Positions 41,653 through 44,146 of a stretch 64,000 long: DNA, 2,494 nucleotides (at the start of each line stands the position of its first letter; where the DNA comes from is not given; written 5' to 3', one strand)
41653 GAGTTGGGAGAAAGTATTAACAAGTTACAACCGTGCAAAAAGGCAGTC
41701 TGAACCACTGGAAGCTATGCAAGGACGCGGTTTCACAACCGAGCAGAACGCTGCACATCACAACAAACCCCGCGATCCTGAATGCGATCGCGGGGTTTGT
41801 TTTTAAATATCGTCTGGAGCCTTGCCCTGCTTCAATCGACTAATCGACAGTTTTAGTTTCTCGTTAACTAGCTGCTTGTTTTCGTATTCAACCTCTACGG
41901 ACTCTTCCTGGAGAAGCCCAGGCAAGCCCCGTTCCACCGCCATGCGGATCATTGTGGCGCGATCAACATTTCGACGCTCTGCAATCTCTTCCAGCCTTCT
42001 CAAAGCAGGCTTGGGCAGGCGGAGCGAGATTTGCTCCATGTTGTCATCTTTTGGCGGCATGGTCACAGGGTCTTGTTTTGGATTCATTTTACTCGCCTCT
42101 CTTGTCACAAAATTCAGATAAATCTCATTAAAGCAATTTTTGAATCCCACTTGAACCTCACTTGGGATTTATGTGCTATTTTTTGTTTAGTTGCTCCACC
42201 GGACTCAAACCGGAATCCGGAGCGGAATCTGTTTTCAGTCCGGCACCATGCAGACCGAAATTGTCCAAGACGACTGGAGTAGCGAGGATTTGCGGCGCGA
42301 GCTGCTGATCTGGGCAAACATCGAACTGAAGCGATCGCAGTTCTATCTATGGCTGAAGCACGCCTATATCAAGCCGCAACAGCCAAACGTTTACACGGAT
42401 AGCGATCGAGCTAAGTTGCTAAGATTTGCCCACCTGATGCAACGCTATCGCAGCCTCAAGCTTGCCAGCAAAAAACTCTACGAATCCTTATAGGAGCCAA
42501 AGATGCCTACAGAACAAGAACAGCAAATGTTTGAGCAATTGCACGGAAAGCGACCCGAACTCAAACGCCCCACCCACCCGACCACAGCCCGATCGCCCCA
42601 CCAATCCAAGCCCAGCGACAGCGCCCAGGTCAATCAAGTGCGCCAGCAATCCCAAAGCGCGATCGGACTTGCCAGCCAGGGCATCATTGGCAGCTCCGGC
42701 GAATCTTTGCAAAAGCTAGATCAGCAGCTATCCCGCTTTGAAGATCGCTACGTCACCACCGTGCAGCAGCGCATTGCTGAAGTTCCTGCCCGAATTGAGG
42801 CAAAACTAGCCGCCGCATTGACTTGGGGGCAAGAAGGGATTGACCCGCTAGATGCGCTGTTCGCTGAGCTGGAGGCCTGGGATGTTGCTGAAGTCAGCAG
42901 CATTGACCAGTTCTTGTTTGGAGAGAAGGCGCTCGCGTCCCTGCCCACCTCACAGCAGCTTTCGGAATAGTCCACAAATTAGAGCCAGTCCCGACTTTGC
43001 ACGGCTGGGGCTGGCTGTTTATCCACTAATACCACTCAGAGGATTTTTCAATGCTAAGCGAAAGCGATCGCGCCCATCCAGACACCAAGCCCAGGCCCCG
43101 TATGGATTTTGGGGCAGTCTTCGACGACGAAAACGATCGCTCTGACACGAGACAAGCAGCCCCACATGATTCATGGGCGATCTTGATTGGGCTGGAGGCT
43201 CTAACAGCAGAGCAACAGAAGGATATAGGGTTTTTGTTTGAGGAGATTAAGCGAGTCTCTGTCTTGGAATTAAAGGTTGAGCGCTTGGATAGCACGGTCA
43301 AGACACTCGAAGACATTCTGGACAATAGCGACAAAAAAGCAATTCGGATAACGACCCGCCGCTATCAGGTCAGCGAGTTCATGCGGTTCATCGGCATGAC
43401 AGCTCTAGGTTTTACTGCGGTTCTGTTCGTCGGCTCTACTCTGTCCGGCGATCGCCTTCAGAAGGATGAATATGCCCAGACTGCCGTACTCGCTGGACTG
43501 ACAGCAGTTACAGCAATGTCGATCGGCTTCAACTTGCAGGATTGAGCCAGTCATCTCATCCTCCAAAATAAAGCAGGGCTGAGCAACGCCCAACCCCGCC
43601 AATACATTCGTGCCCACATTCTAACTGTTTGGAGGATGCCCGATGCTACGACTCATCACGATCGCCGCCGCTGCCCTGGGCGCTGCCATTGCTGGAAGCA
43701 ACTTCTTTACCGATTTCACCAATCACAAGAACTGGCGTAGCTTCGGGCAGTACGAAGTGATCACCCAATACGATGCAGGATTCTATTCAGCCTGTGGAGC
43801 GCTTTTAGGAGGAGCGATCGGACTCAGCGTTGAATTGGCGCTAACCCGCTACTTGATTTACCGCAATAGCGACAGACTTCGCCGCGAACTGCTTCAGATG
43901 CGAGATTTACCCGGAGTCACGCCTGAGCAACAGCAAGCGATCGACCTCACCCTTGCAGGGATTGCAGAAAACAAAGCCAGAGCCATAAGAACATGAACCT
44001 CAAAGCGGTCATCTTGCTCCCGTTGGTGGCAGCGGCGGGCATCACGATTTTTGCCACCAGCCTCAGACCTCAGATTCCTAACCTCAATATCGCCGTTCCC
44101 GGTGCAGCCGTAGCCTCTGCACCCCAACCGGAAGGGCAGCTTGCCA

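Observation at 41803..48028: TraB/clt-like DNA-translocation module inside a cyanobacterial prophage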

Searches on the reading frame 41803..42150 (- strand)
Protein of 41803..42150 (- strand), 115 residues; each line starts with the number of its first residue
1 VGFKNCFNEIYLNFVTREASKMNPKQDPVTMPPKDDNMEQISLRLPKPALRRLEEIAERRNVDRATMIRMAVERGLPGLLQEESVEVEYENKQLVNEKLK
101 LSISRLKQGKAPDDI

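Call 6: search_protein_families(library=pfam, proteins=[window:41803-42150:-], max_evalue=0.1)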
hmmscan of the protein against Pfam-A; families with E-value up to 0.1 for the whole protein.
window:41803-42150:- (115 aa): 3 families
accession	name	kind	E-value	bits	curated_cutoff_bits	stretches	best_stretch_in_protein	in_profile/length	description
PF01402.27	RHH_1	-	1.2e-05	25.6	20.5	1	41-74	2-35/39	Ribbon-helix-helix protein, copG family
PF12441.14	CopG_antitoxin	-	0.0018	19.4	28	1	28-73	32-77/79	CopG antitoxin of type II toxin-antitoxin system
PF19807.5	DUF6290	-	0.088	13.5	27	0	38-73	1-36/72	Family of unknown function (DUF6290)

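Call 7: search_protein_families(library=phrogs, proteins=[window:41803-42150:-], max_evalue=0.1)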
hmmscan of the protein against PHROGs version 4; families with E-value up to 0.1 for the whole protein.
window:41803-42150:- (115 aa): 10 families
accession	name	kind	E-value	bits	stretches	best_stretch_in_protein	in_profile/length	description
phrog_876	-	transcription regulation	1.6e-05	25.6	1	36-101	6-74/239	transcriptional repressor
phrog_7325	-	transcription regulation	2.2e-05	25.6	1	34-76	52-94/151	CopG-like transcriptional repressor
phrog_9615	-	unknown function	0.0012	19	1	35-77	203-245/349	-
phrog_24188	-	unknown function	0.0064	16.8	1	35-91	3-59/416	-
phrog_3431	-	transcription regulation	0.0086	16.8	1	22-80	1-60/67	Arc-like repressor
phrog_582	-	transcription regulation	0.019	16.3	1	19-74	41-93/105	Arc-like repressor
phrog_17095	-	unknown function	0.049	14.7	0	34-92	11-69/104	-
phrog_20753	-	unknown function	0.059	14.5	1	29-72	40-81/87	-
phrog_13890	-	unknown function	0.066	14.2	1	37-79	16-58/73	-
phrog_16690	-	unknown function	0.094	13.7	0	88-108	37-57/62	-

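Call 88: search_protein_families(library=padloc, proteins=[window:41803-42150:-], max_evalue=0.01)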
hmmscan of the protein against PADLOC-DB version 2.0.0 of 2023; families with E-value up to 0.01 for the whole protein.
window:41803-42150:- (115 aa): 0 families

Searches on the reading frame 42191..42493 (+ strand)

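Call 6: search_protein_families(library=pfam, proteins=[window:42191-42493:+], max_evalue=0.1)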
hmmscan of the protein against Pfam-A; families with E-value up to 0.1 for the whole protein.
window:42191-42493:+ (100 aa): 0 families

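Call 7: search_protein_families(library=phrogs, proteins=[window:42191-42493:+], max_evalue=0.1)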
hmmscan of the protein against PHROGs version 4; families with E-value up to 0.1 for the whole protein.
window:42191-42493:+ (100 aa): 1 family
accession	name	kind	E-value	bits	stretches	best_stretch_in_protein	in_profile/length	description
phrog_908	-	unknown function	0.079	13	1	26-68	251-298/361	-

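Call 88: search_protein_families(library=padloc, proteins=[window:42191-42493:+], max_evalue=0.01)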
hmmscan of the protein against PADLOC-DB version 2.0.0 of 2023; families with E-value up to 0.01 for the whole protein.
window:42191-42493:+ (100 aa): 0 families

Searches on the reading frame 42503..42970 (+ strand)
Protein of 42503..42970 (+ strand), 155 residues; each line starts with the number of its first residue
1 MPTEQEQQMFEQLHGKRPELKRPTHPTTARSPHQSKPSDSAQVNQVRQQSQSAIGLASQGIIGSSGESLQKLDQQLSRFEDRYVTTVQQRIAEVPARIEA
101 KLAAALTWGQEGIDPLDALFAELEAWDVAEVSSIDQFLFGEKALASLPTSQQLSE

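Call 6: search_protein_families(library=pfam, proteins=[window:42503-42970:+], max_evalue=0.1)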
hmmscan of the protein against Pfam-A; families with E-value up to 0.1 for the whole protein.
window:42503-42970:+ (155 aa): 0 families

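Call 7: search_protein_families(library=phrogs, proteins=[window:42503-42970:+], max_evalue=0.1)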
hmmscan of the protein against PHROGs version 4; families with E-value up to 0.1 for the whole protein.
window:42503-42970:+ (155 aa): 2 families
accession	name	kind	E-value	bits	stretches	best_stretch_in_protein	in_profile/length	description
phrog_1306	-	unknown function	0.011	16.9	1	95-126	20-45/47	-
phrog_859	-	head and packaging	0.012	15.1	1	30-111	106-173/807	portal protein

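Call 88: search_protein_families(library=padloc, proteins=[window:42503-42970:+], max_evalue=0.01)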
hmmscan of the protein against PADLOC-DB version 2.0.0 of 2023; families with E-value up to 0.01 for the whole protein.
window:42503-42970:+ (155 aa): 0 families

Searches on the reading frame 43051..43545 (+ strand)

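Call 6: search_protein_families(library=pfam, proteins=[window:43051-43545:+], max_evalue=0.1)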
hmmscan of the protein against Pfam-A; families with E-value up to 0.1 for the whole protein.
window:43051-43545:+ (164 aa): 1 family
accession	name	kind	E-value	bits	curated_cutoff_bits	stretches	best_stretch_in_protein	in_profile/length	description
PF06667.17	PspB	-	0.097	13.2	25.6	0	63-93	37-67/73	Phage shock protein B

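Call 7: search_protein_families(library=phrogs, proteins=[window:43051-43545:+], max_evalue=0.1)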
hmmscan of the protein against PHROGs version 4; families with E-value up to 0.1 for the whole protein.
window:43051-43545:+ (164 aa): 0 families

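Call 14: search_protein_families(library=ncbifam, proteins=[window:43051-43545:+], max_evalue=0.05)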
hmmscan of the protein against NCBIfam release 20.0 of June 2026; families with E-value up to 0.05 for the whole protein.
window:43051-43545:+ (164 aa): 3 families
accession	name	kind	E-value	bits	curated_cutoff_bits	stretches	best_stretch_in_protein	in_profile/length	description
NF006993.0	PRK09458.1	equivalog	0.02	15.3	90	1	61-93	36-68/75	envelope stress response membrane protein PspB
TIGR02976.1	phageshock_pspB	equivalog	0.021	15.1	51.7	1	63-93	38-68/75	envelope stress response membrane protein PspB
TIGR02848.1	spore_III_AC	equivalog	0.042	14.3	56.65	0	135-157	25-47/64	stage III sporulation protein AC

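Call 88: search_protein_families(library=padloc, proteins=[window:43051-43545:+], max_evalue=0.01)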
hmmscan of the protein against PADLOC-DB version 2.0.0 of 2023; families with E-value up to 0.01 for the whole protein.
window:43051-43545:+ (164 aa): 0 families

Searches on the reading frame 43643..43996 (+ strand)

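Call 6: search_protein_families(library=pfam, proteins=[window:43643-43996:+], max_evalue=0.1)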
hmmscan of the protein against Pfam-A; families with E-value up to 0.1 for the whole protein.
window:43643-43996:+ (117 aa): 0 families

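Call 7: search_protein_families(library=phrogs, proteins=[window:43643-43996:+], max_evalue=0.1)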
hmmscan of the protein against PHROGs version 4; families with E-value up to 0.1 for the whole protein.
window:43643-43996:+ (117 aa): 1 family
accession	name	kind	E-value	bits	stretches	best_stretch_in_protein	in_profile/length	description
phrog_19660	-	unknown function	0.055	14.7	0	91-108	45-62/81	-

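Call 88: search_protein_families(library=padloc, proteins=[window:43643-43996:+], max_evalue=0.01)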
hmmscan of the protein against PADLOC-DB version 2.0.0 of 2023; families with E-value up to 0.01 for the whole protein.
window:43643-43996:+ (117 aa): 0 families
